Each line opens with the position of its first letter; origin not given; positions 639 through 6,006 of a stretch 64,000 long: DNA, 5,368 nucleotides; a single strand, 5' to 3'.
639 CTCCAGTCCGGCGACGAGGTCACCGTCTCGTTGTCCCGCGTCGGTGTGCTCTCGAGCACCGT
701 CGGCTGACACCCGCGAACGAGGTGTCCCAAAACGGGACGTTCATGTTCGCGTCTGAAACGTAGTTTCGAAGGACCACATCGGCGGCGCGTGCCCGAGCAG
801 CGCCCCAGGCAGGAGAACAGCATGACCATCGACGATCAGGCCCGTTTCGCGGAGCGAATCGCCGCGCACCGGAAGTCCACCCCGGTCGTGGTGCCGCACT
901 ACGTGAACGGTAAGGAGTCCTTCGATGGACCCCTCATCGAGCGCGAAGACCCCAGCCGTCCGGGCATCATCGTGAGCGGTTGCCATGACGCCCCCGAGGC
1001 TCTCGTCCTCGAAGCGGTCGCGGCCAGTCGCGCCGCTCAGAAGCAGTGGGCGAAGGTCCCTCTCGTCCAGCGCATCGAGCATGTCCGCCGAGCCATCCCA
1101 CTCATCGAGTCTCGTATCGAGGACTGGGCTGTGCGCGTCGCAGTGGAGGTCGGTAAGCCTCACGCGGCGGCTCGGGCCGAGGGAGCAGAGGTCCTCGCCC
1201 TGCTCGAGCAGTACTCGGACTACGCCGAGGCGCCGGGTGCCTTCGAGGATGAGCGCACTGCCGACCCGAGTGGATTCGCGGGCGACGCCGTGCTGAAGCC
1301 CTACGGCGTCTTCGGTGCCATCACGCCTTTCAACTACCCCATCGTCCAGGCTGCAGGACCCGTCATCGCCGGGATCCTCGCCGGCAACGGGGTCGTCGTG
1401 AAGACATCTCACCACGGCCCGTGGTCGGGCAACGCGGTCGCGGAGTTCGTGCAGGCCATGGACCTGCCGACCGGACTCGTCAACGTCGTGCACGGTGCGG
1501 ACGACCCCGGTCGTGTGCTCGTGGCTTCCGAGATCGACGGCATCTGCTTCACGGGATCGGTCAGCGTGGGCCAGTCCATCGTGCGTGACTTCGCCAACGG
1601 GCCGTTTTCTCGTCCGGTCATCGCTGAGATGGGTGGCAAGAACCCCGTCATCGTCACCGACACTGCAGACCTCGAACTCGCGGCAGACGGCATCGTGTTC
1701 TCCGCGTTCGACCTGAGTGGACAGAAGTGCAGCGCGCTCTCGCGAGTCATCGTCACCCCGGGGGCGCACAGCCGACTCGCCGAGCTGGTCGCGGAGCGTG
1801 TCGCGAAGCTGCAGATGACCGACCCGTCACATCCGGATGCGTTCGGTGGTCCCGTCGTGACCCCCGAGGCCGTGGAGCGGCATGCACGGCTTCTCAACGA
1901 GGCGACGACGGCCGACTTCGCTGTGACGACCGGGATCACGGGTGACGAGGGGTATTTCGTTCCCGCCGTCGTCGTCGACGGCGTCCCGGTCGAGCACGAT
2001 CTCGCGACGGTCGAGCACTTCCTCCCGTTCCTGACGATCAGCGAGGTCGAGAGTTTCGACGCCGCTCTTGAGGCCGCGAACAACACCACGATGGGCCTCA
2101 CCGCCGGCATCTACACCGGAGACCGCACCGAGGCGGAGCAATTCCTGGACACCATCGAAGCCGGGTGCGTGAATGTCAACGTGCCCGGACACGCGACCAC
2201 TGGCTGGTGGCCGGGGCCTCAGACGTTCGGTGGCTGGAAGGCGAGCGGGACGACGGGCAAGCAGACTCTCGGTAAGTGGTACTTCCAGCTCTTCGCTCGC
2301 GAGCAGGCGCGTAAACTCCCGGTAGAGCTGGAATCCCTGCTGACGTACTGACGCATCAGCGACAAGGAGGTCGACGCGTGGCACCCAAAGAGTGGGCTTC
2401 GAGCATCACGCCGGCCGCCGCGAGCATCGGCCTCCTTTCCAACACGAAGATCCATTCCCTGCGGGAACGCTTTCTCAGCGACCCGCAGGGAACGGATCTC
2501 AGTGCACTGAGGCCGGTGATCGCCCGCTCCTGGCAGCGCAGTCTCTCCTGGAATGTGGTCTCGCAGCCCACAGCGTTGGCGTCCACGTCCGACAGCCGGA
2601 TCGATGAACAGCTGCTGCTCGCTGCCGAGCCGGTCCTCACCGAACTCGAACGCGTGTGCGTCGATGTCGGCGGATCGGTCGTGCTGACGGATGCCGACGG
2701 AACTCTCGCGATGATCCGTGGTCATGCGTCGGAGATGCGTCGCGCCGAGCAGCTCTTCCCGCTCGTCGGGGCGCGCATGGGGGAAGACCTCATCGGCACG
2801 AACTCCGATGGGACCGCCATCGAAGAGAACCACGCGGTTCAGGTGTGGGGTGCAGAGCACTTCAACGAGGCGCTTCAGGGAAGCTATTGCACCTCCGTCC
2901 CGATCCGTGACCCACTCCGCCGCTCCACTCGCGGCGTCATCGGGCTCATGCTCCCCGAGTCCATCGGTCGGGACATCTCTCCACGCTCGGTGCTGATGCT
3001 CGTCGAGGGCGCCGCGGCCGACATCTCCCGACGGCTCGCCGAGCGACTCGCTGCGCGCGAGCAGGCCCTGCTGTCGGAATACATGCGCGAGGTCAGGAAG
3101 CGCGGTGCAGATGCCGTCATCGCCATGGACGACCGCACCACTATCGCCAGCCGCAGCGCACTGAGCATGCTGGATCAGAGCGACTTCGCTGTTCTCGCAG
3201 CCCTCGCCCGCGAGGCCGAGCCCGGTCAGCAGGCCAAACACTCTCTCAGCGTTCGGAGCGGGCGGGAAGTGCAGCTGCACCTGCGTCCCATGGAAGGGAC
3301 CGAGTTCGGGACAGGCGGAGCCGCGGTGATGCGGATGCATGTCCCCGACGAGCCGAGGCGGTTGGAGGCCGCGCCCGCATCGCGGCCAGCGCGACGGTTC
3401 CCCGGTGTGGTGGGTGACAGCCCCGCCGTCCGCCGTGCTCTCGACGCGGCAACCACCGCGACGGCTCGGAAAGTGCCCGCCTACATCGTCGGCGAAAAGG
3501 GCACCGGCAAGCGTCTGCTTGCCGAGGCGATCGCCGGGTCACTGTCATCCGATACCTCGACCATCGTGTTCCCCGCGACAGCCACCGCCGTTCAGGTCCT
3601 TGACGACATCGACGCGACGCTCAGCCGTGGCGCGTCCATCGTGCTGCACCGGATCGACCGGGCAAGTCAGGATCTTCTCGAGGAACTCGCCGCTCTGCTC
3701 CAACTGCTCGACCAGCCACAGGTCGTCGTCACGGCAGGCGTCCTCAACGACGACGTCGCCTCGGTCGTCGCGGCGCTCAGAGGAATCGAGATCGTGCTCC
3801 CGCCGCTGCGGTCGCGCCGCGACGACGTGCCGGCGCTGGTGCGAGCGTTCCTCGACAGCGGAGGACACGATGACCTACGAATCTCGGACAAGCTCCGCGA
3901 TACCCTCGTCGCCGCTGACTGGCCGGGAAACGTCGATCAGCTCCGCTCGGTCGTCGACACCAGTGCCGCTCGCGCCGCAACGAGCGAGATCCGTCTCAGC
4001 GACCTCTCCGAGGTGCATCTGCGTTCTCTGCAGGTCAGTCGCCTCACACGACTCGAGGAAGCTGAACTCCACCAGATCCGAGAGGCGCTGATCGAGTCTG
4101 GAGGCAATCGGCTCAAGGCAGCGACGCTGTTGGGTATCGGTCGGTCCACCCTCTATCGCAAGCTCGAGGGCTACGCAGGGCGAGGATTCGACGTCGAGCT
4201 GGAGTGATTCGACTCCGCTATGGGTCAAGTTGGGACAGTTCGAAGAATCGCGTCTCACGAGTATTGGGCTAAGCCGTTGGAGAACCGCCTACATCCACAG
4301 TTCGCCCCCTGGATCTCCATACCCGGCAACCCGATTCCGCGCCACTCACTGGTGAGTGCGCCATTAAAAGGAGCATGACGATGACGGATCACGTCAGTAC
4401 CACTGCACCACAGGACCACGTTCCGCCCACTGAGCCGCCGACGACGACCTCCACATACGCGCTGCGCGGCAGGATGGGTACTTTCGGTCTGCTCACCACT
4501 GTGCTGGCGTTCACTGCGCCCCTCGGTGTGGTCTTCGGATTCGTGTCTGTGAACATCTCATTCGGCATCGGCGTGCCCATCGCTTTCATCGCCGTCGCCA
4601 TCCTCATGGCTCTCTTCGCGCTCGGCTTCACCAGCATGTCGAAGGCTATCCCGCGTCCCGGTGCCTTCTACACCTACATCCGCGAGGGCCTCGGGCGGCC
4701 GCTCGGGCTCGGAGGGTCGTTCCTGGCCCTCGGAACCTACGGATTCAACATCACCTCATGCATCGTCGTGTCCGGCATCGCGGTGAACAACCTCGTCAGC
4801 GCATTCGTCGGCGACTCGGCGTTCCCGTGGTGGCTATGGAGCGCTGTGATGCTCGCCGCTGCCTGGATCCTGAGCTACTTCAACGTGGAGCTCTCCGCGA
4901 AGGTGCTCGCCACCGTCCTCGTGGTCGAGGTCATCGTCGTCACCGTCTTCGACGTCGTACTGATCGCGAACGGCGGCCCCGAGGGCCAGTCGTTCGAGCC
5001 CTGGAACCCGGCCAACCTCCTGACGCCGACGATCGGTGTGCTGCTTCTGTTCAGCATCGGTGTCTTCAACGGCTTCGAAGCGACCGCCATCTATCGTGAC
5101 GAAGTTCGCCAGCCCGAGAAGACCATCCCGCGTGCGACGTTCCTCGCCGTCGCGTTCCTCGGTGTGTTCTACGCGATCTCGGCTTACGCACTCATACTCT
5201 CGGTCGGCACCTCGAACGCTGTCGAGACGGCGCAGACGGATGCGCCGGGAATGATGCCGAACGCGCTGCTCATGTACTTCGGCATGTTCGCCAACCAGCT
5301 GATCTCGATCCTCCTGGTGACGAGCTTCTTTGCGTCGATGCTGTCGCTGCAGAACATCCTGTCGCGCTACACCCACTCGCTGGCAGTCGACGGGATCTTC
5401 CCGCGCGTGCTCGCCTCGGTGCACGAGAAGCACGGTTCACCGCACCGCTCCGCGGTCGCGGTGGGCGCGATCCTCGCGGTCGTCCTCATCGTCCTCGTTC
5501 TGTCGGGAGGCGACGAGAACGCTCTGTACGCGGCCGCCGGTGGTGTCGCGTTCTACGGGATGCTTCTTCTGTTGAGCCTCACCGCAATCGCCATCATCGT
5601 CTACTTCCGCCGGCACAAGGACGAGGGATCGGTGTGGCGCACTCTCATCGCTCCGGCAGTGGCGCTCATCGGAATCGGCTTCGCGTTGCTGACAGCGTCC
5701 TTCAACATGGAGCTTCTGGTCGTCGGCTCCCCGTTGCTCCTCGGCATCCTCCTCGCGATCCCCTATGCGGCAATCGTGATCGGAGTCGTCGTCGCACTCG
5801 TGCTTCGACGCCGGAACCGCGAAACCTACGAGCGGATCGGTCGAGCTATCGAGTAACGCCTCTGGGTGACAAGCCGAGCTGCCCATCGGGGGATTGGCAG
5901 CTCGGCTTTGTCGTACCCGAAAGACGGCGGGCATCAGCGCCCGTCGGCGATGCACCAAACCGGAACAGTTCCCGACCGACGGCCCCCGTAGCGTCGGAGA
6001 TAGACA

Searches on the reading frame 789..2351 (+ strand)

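Call 58: search_protein_families(library=pfam, proteins=[window:789-2351:+], max_evalue=0.00001)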
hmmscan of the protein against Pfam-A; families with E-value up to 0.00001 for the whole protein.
window:789-2351:+ (520 aa): 1 family
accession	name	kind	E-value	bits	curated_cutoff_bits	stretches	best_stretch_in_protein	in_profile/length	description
PF00171.27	Aldedh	-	3.7e-103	346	23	1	50-502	9-455/461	Aldehyde dehydrogenase family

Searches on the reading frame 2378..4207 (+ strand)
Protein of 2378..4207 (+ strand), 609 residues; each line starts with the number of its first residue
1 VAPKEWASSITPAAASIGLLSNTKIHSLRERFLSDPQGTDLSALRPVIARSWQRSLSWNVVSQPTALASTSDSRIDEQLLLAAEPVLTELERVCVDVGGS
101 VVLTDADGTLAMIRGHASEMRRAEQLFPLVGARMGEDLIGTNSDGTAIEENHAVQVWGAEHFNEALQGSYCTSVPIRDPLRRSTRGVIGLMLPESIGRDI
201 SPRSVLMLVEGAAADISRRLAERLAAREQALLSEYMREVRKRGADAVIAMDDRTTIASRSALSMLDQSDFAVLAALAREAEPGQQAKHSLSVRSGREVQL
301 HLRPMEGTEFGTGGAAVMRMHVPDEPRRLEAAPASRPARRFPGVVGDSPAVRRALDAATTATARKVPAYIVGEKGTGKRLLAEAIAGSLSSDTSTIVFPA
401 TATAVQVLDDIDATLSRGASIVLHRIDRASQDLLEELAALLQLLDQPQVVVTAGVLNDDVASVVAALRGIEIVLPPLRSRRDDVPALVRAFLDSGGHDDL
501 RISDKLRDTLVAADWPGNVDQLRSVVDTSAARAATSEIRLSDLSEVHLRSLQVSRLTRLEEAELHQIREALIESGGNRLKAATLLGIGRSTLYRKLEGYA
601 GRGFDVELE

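Call 58: search_protein_families(library=pfam, proteins=[window:2378-4207:+], max_evalue=0.00001)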
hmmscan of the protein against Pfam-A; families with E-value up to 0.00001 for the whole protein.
window:2378-4207:+ (609 aa): 3 families
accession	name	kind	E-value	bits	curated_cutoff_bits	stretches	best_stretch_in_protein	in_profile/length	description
PF25601.1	AAA_lid_14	-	5e-12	45.9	27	1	478-548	1-75/87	AAA+ ATPase lid domain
PF02954.25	HTH_8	-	2.1e-11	43.8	22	1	559-597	2-40/42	Bacterial regulatory protein, Fis family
PF14532.12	Sigma54_activ_2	-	9.5e-06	26.3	25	0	346-449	2-101/138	Sigma-54 interaction domain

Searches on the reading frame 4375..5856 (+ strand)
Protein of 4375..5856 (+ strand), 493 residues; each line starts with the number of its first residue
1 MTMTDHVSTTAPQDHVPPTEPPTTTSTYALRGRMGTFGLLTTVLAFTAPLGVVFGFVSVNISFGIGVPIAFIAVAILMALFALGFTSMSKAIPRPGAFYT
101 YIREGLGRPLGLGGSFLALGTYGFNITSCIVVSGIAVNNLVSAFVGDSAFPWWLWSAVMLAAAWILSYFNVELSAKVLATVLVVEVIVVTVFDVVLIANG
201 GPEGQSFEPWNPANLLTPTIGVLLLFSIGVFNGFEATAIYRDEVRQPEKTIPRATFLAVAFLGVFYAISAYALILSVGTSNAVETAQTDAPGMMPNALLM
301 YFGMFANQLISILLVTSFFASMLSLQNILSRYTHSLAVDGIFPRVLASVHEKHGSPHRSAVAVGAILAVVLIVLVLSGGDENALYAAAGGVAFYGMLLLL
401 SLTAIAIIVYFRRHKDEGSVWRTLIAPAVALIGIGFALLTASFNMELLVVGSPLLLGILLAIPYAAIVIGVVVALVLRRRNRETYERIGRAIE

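Call 58: search_protein_families(library=pfam, proteins=[window:4375-5856:+], max_evalue=0.00001)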
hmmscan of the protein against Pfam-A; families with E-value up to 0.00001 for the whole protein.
window:4375-5856:+ (493 aa): 2 families
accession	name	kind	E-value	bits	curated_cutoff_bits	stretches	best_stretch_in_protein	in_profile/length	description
PF13520.12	AA_permease_2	-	2.1e-32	113.1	27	1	41-458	6-421/427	Amino acid permease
PF00324.27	AA_permease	-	3.2e-29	102.4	24.6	1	46-461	9-430/470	Amino acid permease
